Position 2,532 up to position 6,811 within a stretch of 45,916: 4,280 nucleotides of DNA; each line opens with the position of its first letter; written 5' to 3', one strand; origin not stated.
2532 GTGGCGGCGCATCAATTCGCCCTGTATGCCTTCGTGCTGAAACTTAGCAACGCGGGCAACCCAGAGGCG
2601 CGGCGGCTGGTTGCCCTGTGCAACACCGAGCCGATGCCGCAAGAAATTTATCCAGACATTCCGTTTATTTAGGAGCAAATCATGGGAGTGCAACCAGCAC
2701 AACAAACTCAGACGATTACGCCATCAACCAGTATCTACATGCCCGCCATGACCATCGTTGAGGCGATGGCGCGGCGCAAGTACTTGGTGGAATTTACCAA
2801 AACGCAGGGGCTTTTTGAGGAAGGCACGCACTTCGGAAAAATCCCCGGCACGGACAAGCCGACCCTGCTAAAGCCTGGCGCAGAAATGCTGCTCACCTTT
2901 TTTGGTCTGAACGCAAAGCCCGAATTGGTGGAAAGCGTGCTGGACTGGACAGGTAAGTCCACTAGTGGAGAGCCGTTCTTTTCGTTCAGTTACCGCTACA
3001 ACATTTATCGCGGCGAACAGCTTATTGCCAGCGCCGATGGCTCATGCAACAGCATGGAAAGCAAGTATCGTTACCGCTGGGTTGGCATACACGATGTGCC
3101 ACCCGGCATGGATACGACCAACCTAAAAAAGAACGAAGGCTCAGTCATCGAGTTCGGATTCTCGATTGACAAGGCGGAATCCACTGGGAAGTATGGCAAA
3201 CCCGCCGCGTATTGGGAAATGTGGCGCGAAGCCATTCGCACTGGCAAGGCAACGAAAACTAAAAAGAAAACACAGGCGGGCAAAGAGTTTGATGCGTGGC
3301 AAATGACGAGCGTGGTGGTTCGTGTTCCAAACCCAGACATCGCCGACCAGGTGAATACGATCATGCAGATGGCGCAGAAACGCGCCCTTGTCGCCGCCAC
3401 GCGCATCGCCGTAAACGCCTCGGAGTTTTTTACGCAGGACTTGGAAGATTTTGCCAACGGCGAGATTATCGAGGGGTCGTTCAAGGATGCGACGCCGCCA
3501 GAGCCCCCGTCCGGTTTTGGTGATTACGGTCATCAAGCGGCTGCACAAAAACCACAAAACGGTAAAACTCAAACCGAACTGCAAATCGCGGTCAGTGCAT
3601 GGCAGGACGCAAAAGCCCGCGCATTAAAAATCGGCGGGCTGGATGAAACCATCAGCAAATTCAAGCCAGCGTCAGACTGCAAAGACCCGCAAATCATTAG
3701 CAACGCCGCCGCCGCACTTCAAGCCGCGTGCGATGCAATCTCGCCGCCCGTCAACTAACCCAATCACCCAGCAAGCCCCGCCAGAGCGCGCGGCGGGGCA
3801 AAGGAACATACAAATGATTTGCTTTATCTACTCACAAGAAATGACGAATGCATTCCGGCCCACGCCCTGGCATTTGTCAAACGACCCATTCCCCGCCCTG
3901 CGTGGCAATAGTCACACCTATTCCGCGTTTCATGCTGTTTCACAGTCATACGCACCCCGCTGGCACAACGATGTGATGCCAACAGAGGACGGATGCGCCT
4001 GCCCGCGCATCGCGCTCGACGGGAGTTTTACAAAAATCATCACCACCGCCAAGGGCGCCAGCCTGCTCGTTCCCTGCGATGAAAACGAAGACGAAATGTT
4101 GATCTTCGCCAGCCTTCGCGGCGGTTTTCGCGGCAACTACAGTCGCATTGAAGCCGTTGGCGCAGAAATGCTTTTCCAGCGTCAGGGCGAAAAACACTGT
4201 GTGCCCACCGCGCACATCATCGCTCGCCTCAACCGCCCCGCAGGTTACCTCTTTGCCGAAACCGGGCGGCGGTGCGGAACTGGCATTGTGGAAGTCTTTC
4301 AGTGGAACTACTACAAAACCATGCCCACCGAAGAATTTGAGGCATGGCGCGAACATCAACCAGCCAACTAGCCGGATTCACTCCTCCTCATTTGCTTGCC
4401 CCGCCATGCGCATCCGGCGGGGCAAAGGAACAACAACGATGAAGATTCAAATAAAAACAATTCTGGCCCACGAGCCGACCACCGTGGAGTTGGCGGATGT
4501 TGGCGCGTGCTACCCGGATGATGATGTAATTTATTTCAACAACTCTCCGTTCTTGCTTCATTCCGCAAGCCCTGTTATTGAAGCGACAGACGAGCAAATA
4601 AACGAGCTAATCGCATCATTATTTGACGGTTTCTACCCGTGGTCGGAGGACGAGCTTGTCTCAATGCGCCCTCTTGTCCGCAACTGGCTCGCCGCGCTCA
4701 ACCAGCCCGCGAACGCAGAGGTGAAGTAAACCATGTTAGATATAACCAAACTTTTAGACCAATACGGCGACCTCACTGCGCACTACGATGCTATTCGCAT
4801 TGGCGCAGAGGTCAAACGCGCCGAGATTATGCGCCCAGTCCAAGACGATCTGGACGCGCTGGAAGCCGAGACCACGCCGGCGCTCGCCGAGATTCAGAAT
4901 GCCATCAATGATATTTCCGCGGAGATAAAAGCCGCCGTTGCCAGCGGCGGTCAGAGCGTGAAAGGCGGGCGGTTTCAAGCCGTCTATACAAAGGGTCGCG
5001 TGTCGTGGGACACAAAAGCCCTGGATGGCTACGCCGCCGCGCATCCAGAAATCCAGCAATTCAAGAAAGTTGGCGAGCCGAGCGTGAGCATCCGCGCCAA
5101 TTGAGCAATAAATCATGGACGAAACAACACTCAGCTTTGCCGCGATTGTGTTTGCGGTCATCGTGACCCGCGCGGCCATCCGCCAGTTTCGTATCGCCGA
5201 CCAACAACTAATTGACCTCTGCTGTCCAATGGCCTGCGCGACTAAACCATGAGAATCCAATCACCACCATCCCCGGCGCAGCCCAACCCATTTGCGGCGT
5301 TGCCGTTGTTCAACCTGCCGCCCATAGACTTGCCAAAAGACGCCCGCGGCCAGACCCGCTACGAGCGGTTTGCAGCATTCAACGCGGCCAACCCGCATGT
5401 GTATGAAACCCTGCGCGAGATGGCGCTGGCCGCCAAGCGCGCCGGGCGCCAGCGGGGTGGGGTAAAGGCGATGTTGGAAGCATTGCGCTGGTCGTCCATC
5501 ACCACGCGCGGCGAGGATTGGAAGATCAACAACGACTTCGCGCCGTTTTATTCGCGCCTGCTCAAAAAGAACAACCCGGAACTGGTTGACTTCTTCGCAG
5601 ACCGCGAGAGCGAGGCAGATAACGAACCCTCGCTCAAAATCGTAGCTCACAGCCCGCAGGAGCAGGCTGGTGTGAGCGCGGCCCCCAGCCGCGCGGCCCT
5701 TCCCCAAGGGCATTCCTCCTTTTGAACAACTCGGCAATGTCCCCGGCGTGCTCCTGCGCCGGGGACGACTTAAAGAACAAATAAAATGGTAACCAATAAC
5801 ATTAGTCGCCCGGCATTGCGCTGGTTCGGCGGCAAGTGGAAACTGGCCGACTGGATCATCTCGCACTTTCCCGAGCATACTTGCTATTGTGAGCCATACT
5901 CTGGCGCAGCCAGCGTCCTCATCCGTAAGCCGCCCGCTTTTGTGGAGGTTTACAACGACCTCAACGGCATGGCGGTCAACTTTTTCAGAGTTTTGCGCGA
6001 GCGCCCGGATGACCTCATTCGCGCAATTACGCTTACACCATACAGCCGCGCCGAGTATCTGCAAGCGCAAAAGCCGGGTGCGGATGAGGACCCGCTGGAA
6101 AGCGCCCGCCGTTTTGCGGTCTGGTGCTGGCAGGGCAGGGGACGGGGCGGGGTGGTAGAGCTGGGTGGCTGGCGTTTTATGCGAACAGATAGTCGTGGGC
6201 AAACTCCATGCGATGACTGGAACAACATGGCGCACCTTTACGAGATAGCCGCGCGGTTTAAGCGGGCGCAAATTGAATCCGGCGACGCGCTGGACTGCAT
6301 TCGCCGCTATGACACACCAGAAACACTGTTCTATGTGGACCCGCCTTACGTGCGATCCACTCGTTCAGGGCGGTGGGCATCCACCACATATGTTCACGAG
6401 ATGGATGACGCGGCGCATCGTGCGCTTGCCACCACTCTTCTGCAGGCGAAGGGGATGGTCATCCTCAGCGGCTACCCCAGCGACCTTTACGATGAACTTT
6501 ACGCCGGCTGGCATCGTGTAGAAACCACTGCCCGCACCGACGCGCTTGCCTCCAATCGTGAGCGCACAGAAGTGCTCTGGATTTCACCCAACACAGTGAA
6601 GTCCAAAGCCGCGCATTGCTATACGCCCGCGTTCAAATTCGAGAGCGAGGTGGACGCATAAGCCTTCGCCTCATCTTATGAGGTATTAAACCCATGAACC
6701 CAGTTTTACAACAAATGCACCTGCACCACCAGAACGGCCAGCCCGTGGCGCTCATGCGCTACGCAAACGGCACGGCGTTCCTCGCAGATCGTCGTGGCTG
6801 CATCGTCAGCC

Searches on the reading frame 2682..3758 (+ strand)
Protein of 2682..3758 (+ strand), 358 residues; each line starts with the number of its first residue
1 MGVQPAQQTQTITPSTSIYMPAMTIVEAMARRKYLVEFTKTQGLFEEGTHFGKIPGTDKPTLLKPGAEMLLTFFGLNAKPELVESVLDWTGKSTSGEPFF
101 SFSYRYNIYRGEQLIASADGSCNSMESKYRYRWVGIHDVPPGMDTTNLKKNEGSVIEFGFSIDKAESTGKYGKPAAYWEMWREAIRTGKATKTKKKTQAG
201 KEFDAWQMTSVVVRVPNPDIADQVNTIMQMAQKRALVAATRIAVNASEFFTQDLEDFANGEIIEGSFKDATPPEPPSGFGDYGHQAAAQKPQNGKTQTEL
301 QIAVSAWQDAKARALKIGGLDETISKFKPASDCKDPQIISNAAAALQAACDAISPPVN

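Call 34: search_protein_families(library=phrogs, proteins=[window:2682-3758:+], max_evalue=0.001)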
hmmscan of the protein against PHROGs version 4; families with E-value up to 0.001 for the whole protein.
window:2682-3758:+ (358 aa): 1 family
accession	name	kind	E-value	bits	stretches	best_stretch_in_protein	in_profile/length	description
phrog_10048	-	unknown function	4e-31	109.3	1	42-262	40-174/273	-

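Call 43: search_protein_families(library=pfam, proteins=[window:2682-3758:+], max_evalue=0.01)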
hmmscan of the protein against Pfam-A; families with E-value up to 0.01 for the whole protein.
window:2682-3758:+ (358 aa): 0 families

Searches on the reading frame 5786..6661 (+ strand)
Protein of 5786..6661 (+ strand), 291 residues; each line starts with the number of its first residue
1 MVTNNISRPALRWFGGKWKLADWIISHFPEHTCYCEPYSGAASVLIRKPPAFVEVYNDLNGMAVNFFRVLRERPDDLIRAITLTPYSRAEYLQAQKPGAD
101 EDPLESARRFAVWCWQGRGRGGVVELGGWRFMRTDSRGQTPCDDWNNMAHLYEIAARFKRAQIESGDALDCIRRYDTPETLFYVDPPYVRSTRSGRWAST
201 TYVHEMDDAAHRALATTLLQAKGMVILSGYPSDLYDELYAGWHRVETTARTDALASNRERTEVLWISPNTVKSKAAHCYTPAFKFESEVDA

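Call 34: search_protein_families(library=phrogs, proteins=[window:5786-6661:+], max_evalue=0.001)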
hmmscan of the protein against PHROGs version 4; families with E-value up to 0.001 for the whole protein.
window:5786-6661:+ (291 aa): 4 families
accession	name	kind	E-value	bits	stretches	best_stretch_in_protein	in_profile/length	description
phrog_56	-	other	9.4e-68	231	1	6-271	60-326/647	DNA methyltransferase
phrog_1996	-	other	5.1e-28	98.9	1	137-268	12-141/150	DNA methyltransferase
phrog_23217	-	unknown function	1.3e-21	77.8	1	9-111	5-107/109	-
phrog_13242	-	unknown function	2.2e-12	47.7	1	15-189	33-198/450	-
